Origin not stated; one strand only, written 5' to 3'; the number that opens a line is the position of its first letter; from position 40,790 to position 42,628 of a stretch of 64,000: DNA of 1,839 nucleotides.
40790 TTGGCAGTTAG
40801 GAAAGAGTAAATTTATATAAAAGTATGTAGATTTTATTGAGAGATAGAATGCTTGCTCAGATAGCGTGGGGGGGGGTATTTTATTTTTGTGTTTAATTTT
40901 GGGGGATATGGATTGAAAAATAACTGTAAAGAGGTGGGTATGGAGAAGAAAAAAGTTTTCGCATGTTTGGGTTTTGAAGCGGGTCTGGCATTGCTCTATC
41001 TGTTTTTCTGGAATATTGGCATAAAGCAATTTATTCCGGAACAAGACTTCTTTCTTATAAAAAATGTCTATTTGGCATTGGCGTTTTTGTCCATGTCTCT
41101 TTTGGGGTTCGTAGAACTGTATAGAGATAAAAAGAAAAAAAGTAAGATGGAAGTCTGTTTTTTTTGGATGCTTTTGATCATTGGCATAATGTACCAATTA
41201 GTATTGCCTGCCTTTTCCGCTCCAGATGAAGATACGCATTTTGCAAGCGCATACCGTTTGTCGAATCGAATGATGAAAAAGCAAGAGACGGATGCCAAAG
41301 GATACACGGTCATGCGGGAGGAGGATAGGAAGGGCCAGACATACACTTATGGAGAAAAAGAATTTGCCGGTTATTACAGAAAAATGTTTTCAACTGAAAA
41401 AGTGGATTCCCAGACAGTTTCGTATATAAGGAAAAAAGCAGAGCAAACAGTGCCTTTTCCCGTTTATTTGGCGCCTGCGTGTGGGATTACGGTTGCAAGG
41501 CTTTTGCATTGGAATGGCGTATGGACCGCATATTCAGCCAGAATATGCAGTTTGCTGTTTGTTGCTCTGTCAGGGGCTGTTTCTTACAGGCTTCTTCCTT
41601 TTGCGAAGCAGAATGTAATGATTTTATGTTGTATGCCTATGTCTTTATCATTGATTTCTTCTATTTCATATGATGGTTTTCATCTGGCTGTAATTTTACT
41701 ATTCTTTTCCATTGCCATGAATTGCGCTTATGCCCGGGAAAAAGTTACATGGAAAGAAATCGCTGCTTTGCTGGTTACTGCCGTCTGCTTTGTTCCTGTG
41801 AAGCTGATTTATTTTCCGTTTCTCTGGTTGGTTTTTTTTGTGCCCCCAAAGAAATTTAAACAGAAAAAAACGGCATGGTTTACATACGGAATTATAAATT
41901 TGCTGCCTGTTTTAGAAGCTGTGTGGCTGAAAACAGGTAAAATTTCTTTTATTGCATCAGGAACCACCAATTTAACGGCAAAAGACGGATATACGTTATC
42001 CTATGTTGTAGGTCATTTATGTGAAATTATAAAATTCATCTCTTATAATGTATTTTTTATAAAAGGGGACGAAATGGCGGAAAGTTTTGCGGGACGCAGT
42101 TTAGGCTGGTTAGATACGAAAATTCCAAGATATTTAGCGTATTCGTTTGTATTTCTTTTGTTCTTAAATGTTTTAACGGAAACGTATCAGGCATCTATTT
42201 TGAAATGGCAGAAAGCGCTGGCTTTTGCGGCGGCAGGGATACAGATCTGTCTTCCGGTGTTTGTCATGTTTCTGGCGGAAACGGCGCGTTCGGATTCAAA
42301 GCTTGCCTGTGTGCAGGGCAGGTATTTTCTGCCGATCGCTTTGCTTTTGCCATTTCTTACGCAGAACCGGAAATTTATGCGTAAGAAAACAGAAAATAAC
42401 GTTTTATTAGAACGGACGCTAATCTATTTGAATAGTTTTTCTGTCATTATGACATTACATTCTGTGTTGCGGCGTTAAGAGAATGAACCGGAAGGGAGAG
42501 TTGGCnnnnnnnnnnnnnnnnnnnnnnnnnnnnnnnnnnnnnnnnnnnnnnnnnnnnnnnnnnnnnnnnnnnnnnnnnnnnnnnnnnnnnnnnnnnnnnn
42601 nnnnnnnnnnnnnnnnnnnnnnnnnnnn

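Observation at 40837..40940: G9 homopolymer tract positioned as a promoter spacer upstream of a three-gene membrane-protein operon: candidate phase-variable switch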

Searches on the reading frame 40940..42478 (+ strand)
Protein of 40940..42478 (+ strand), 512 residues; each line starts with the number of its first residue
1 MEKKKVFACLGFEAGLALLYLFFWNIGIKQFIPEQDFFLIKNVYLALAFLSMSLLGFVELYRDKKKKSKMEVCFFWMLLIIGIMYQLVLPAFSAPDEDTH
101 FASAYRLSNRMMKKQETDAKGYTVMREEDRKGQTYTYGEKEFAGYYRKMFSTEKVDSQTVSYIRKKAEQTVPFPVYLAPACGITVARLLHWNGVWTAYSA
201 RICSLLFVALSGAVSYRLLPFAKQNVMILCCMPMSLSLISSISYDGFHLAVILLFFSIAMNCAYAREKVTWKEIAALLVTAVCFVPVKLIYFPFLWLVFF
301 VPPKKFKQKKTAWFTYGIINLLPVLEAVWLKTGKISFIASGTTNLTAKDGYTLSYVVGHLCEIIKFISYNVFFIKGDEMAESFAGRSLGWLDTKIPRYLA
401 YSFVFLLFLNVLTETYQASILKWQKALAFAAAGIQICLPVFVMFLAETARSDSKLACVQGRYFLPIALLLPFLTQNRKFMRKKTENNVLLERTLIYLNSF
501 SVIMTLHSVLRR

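Call 5: search_protein_families(library=pfam, proteins=[window:40940-42478:+], max_evalue=0.01)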
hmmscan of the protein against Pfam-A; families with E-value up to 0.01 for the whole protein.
window:40940-42478:+ (512 aa): 2 families
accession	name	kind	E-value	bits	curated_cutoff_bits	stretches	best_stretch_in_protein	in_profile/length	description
PF09913.15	DUF2142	-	7.2e-44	150.6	30.1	1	79-470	1-395/395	Predicted membrane protein (DUF2142)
PF19529.4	DUF6057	-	0.0045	16.4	29.8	1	200-340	74-219/569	Family of unknown function (DUF6057)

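Call 8: search_protein_families(library=ncbifam, proteins=[window:40940-42478:+], max_evalue=0.1)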
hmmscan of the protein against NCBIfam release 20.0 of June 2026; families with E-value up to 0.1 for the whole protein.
window:40940-42478:+ (512 aa): 1 family
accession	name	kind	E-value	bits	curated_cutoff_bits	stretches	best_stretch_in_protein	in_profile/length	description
NF047510.1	LIC_10190_fam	subfamily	0.0011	17.8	100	1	223-322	193-293/424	LIC_10190 family membrane protein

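Call 9: find_encoding_contigs(protein=window:40940-42478:+, flank=3000, max_places=10)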
Protein window:40940-42478:+ (512 aa): 12 contigs read that carry it; 7 places shown.
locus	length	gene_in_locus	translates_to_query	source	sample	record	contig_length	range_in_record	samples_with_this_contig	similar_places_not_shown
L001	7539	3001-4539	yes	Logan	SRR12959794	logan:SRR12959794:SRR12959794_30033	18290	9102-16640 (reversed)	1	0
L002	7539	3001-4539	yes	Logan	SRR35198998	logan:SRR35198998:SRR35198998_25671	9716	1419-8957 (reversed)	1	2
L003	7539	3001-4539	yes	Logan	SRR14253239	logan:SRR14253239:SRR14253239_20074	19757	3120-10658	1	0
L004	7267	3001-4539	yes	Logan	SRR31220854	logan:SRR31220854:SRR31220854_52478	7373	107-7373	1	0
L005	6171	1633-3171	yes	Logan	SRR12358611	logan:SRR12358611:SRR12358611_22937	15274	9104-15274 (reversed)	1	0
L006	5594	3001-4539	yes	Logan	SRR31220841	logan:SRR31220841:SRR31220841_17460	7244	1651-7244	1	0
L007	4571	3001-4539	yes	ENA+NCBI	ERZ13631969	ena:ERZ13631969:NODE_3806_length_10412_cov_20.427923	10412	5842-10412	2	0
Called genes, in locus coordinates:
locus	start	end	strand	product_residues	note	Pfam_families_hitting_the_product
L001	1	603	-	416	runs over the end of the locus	PF05636:HIGH_NTase1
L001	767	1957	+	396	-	PF00871:Acetate_kinase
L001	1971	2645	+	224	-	PF01987:AIM24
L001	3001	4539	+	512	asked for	PF09913:DUF2142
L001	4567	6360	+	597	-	-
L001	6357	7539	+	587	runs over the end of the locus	-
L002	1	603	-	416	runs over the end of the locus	PF05636:HIGH_NTase1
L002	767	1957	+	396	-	PF00871:Acetate_kinase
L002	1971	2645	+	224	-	PF01987:AIM24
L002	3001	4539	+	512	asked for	PF09913:DUF2142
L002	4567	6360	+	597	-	-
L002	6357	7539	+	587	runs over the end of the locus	-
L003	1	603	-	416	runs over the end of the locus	PF05636:HIGH_NTase1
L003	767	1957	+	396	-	PF00871:Acetate_kinase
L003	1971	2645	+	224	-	PF01987:AIM24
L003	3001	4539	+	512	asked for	PF09913:DUF2142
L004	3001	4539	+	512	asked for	PF09913:DUF2142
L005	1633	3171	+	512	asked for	PF09913:DUF2142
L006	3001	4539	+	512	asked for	PF09913:DUF2142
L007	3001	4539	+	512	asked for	PF09913:DUF2142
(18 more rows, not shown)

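Call 11: find_homologous_proteins(query=window:40940-42475:+, max_evalue=1e-10)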
Query window:40940-42475:+ (512 aa): 40 proteins with E <= 1e-10 among 8000 candidates.
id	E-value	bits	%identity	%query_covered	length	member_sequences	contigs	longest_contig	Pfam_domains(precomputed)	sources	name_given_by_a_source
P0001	0.0e+0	1144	100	100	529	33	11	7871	PF09913.16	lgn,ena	-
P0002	8.4e-213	726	64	100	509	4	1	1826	PF09913.16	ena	-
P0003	1.1e-175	604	55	100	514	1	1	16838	PF09913.16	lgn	-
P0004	4.3e-127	443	44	99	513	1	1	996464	PF09913.16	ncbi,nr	ncbi:MAG: DUF2142 domain-containing protein [Roseburia sp.]|nr:DUF2142 domain-containing protein [Ro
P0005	3.8e-49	186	29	88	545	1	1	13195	PF09913.16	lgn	-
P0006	3.8e-41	160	28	89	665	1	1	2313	PF09913.16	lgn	-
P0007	3.6e-39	153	29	96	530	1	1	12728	PF09913.16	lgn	-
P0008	2.7e-38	150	26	91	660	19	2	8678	PF09913.16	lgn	-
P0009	9.3e-36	142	28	89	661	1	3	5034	PF09913.16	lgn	-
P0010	3.6e-33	134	27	95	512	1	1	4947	PF09913.16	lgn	-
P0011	2.1e-32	131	27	92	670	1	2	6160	PF09913.16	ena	-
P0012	2.9e-30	124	27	77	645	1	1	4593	PF09913.16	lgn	-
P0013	4.4e-29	120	26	87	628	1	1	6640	PF09913.16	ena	-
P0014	2.4e-28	118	26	83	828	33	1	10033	PF09913.16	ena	-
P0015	2.1e-27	115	28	78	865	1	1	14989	PF09913.16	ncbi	-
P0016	4.3e-27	113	28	76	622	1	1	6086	PF09913.16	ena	-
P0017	6.7e-27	113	26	85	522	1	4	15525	PF09913.16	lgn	-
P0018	1.6e-26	112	25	84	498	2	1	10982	PF09913.16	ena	-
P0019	4.3e-26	110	27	80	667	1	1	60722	PF09913.16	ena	-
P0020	9.4e-26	109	27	91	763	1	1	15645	PF09913.16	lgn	-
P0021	2.8e-23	101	24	83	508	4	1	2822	PF09913.16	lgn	-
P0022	7.9e-23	99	26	81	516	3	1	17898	PF09913.16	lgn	-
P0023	6.2e-22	96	24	83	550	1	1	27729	PF09913.16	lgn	-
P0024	2.0e-21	95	30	42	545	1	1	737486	PF09913.16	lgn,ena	-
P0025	3.7e-19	87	25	78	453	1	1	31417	PF09913.16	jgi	jgi:uncharacterized membrane protein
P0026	1.0e-18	86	31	36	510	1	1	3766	PF09913.16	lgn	-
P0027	1.4e-18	85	24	85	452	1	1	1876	PF09913.16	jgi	jgi:uncharacterized membrane protein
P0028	6.3e-18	83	24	50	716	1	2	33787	PF09913.16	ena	-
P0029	2.3e-17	81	24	80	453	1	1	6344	PF09913.16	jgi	jgi:uncharacterized membrane protein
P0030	1.3e-16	79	23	85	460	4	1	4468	PF09913.16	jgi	jgi:uncharacterized membrane protein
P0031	1.4e-16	79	24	87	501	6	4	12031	PF09913.16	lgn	-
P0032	6.4e-16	77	24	80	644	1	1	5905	PF09913.16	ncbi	-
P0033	9.0e-16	76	24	79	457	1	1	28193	PF09913.16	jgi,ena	jgi:uncharacterized membrane protein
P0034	2.3e-15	75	23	88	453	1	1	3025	PF09913.16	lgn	-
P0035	4.8e-15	74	24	83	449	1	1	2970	PF09913.16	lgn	-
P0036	4.3e-14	71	23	83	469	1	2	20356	PF09913.16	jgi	jgi:uncharacterized membrane protein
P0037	1.4e-13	69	25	76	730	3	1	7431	PF09913.16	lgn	-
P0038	6.9e-13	67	25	45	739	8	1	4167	PF09913.16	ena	-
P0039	1.9e-12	65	24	44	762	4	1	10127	PF09913.16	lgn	-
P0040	2.2e-11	62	23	86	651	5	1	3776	PF09913.16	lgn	-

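Call 12: list_cluster_members(proteins=[P0001])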
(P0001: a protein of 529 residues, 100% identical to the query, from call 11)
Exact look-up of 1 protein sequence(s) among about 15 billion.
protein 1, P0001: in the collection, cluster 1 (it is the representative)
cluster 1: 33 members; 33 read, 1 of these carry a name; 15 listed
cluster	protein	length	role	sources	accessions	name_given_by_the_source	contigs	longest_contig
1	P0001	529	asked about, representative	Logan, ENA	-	-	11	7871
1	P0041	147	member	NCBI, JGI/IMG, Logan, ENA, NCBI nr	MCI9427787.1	MAG: DUF2142 domain-containing protein [Eubacterium sp.] | uncharacterized membrane protein | DUF2142 domain-containing protein [Eubacterium sp.]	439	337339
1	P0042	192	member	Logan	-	-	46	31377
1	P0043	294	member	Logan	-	-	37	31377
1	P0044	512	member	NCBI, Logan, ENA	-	-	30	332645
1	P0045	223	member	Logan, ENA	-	-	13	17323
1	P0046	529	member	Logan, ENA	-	-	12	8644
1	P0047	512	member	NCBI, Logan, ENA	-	-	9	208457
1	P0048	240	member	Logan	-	-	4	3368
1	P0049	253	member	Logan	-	-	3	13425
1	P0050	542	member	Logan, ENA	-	-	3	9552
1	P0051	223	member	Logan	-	-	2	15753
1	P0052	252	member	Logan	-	-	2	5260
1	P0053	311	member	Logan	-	-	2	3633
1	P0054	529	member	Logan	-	-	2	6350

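Call 13: find_encoding_contigs(protein=P0001, flank=3000, max_places=10)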
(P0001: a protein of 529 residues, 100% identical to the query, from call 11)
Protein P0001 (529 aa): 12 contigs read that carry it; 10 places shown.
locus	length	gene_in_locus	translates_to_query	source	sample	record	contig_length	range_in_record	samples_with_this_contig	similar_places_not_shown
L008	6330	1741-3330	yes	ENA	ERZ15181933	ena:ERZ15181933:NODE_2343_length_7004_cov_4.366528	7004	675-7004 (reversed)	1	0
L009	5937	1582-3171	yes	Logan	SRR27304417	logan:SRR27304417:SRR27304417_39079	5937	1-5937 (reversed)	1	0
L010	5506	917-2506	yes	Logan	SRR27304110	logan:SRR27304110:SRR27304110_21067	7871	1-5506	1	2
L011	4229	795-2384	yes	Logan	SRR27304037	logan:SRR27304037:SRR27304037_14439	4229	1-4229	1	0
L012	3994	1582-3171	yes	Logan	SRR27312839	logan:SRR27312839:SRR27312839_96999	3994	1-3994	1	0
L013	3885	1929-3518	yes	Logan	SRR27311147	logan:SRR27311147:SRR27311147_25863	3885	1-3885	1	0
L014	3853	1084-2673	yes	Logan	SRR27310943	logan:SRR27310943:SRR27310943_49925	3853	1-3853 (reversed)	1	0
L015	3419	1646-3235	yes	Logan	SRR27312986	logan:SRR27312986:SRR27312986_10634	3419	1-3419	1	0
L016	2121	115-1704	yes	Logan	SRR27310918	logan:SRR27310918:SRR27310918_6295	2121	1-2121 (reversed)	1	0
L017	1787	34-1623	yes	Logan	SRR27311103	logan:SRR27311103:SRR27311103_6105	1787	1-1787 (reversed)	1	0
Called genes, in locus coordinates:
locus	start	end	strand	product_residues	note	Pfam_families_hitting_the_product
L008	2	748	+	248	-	?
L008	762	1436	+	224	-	PF01987:AIM24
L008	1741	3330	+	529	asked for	PF09913:DUF2142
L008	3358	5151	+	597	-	-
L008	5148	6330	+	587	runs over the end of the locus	-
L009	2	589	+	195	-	?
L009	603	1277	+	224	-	PF01987:AIM24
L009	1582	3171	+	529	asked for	PF09913:DUF2142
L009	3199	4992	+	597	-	-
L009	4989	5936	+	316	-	?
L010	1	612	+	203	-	?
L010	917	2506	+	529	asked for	PF09913:DUF2142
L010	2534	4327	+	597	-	-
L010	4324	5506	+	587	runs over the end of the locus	-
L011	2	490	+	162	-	?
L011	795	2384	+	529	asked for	PF09913:DUF2142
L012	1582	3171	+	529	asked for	PF09913:DUF2142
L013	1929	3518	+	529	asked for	PF09913:DUF2142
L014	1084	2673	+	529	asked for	PF09913:DUF2142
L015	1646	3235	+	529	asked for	PF09913:DUF2142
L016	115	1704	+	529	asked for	PF09913:DUF2142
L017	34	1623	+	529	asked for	PF09913:DUF2142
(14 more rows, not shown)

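Call 17: find_encoding_contigs(protein=P0050, flank=3000, max_places=10)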
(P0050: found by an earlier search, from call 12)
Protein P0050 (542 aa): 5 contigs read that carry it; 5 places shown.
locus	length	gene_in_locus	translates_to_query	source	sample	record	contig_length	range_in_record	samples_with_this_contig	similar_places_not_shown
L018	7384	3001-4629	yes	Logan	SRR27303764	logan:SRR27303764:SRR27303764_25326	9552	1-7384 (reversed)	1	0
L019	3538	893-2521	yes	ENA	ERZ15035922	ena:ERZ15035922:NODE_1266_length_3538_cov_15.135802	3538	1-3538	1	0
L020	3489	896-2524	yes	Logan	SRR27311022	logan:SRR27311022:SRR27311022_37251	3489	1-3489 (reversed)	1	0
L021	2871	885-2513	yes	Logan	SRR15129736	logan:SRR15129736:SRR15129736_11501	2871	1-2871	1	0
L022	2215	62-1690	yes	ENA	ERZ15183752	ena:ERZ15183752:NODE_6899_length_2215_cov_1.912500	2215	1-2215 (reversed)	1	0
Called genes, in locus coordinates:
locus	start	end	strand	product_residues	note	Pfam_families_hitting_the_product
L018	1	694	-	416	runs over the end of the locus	PF05636:HIGH_NTase1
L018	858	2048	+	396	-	PF00871:Acetate_kinase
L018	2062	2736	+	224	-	PF01987:AIM24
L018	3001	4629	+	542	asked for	PF09913:DUF2142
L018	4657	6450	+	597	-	-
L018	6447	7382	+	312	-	?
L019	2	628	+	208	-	?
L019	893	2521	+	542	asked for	PF09913:DUF2142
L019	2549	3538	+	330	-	?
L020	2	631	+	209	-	?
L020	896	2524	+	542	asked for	PF09913:DUF2142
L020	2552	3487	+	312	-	?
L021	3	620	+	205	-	?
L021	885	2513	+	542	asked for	PF09913:DUF2142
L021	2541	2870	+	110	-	?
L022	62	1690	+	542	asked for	PF09913:DUF2142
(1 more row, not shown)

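Call 18: find_encoding_contigs(protein=P0049, flank=4000, max_places=10)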
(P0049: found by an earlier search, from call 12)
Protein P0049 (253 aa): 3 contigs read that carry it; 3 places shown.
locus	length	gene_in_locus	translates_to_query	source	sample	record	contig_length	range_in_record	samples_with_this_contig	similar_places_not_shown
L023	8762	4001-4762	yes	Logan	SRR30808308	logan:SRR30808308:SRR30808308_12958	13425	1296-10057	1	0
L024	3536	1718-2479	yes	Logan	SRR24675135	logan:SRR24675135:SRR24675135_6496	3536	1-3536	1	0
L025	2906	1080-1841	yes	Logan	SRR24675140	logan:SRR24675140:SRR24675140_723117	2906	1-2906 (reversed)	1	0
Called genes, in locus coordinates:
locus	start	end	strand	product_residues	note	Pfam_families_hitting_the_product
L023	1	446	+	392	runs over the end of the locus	PF01808:AICARFT_IMPCHas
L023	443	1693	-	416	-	PF05636:HIGH_NTase1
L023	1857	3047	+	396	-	PF00871:Acetate_kinase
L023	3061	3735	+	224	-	PF01987:AIM24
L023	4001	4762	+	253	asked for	PF09913:DUF2142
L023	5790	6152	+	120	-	-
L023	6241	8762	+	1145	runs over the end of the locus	PF21445:ADDB_N, PF12705:PDDEXK_1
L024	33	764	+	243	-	PF00871:Acetate_kinase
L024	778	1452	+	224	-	PF01987:AIM24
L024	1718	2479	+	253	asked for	PF09913:DUF2142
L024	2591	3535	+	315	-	?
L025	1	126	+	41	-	?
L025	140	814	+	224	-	PF01987:AIM24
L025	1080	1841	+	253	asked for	PF09913:DUF2142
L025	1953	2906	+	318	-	?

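Call 21: find_encoding_contigs(protein=P0041, flank=2500, max_places=10)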
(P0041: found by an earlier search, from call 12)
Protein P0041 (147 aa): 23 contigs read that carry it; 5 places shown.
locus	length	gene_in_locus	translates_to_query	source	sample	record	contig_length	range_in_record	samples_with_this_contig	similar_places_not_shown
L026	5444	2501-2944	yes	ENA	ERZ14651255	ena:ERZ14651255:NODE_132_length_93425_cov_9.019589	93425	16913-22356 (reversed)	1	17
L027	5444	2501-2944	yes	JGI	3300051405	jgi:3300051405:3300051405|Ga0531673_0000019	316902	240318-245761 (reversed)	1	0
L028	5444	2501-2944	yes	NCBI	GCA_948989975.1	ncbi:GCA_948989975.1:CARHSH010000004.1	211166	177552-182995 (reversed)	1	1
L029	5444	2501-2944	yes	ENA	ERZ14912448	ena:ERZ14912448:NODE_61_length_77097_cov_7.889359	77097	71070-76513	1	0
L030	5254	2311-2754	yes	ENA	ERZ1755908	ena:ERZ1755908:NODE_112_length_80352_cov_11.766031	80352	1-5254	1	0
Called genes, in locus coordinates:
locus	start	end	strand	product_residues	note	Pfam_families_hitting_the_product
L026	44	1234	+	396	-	PF00871:Acetate_kinase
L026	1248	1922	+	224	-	PF01987:AIM24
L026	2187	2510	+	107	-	-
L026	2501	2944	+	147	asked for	PF09913:DUF2142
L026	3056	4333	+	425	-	-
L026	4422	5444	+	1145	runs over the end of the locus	PF21445:ADDB_N, PF12705:PDDEXK_1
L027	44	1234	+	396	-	PF00871:Acetate_kinase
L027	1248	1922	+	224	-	PF01987:AIM24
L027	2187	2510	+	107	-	-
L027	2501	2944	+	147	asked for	PF09913:DUF2142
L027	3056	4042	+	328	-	-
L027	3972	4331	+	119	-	-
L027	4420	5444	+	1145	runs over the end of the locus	PF21445:ADDB_N, PF12705:PDDEXK_1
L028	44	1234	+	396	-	PF00871:Acetate_kinase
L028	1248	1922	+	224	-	PF01987:AIM24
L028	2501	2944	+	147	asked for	PF09913:DUF2142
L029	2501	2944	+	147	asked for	PF09913:DUF2142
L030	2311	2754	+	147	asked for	PF09913:DUF2142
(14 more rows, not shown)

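Call 25: find_encoding_contigs(protein=P0044, flank=1500, max_places=10)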
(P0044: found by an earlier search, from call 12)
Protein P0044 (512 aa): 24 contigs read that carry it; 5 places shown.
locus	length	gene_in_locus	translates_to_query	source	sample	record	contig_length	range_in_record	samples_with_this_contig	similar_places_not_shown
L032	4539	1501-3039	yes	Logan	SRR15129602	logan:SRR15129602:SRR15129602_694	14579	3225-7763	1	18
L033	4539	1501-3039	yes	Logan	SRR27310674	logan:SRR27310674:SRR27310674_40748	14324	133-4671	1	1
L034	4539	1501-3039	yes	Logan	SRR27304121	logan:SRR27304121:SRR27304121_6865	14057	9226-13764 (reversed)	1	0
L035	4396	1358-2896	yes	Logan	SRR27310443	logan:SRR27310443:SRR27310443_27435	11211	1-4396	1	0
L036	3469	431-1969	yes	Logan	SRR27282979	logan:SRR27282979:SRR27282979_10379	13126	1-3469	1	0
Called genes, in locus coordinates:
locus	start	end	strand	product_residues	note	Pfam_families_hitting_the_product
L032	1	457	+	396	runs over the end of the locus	PF00871:Acetate_kinase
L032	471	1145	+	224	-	PF01987:AIM24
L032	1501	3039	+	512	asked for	PF09913:DUF2142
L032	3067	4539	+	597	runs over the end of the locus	-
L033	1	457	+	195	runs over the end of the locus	?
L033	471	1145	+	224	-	PF01987:AIM24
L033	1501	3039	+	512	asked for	PF09913:DUF2142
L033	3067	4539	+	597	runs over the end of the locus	-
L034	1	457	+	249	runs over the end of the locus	?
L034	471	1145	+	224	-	PF01987:AIM24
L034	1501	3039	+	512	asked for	PF09913:DUF2142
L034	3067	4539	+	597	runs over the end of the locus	-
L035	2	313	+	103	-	?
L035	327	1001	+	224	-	PF01987:AIM24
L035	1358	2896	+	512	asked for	PF09913:DUF2142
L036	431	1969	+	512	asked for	PF09913:DUF2142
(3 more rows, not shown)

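Call 26: find_encoding_contigs(protein=P0043, flank=1500, max_places=10)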
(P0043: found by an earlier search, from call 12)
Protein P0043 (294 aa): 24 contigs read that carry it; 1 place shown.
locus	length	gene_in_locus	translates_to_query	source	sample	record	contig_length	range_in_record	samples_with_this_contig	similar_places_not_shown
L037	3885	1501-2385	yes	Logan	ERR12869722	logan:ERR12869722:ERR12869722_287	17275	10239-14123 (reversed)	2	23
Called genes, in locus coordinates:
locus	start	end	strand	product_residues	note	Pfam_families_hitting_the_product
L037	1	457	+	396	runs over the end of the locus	PF00871:Acetate_kinase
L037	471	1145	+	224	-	PF01987:AIM24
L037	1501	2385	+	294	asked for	PF09913:DUF2142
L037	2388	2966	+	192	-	PF09913:DUF2142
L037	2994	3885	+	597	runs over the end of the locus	-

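Call 32: find_related_loci(query=window:40940-42475:+, collection=genome_contigs, flank=8000)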
Query window:40940-42475:+ (512 aa) in genome_contigs; peptide patterns used: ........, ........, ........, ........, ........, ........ (x = any residue, [..] = any of these).
49 stretches matched a pattern, but none encodes a relative of the query by tblastn (E <= 1e-3).

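Call 34: find_related_loci(query=A1, collection=genome_contigs, flank=8000)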
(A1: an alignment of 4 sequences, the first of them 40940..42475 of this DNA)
Query A1 (512 aa) in genome_contigs; peptide patterns used: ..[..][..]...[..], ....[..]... (x = any residue, [..] = any of these).
149 stretches matched a pattern; 4 encode a relative of the query (tblastn E <= 1e-3); 4 distinct loci.
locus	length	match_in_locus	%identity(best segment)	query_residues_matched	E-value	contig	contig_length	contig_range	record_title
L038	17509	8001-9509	44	6-512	6e-132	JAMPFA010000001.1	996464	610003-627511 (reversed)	MAG: Roseburia sp. isolate NALB_7861_20 Scaffold_#1__SCF_001__994064_bp, whole genome shotgun sequence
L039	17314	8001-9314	24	74-512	7e-21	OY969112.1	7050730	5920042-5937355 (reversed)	MAG: uncultured Acidobacteriota bacterium isolate MFD04212.bin.1.16 genome assembly, chromosome: 1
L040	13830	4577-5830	25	80-489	2e-15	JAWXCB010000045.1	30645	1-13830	MAG: Chitinophagales bacterium isolate MP9P1.11 k99_852613, whole genome shotgun sequence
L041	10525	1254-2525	27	79-480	3e-15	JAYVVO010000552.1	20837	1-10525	MAG: Saprospiraceae bacterium isolate GL79_UP_concoct_75 GL79_UP_concoct_75_551, whole genome shotgun sequence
